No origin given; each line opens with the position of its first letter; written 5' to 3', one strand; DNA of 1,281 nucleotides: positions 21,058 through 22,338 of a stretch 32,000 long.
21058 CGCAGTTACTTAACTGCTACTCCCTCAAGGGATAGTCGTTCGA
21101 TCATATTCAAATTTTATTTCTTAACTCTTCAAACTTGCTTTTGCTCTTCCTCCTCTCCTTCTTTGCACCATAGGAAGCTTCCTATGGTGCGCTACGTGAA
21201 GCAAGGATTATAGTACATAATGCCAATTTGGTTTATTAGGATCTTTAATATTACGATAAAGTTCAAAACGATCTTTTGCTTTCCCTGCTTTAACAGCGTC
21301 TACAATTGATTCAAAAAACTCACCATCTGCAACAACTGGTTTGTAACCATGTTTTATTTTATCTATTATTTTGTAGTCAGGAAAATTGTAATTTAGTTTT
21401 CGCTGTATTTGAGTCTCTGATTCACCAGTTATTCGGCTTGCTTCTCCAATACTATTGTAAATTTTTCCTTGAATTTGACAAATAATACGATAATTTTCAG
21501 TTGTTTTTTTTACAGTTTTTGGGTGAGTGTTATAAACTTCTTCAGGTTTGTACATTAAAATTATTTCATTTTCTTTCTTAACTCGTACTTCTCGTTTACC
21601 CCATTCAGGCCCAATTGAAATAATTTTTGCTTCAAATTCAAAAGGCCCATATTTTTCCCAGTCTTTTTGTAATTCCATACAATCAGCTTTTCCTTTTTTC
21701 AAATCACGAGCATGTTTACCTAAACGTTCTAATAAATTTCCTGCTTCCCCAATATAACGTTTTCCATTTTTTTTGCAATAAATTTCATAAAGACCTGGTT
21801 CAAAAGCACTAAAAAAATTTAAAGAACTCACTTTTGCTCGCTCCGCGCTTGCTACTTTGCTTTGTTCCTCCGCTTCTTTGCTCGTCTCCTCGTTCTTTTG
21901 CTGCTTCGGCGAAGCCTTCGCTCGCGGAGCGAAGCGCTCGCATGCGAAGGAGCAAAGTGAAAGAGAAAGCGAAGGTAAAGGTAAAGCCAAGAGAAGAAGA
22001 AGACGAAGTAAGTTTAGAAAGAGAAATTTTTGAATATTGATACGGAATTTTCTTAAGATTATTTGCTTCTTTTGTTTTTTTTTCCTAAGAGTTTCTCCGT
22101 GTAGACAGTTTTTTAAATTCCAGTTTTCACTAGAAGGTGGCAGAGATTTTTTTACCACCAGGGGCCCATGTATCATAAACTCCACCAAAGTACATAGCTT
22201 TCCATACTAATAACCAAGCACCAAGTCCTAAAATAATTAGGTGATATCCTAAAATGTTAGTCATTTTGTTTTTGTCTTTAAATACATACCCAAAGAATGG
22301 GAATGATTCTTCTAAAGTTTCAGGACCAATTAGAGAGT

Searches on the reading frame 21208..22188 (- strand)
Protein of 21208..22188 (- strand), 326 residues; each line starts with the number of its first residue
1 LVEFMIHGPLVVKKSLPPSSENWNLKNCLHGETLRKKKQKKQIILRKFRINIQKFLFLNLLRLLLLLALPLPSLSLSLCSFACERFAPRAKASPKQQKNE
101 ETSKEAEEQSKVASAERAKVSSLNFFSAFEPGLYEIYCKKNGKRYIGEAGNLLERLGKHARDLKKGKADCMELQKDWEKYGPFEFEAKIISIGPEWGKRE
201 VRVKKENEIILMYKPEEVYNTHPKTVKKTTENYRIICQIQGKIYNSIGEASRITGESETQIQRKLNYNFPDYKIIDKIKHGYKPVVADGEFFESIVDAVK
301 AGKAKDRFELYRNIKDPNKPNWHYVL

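Call 63: search_protein_families(library=pfam, proteins=[window:21208-22188:-], max_evalue=0.00001)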
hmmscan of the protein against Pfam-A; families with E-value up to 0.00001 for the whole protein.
window:21208-22188:- (326 aa): 1 family
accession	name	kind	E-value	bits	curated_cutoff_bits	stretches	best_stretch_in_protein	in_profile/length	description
PF01541.30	GIY-YIG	-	2.2e-08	34.7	22.6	1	131-217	2-75/78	GIY-YIG catalytic domain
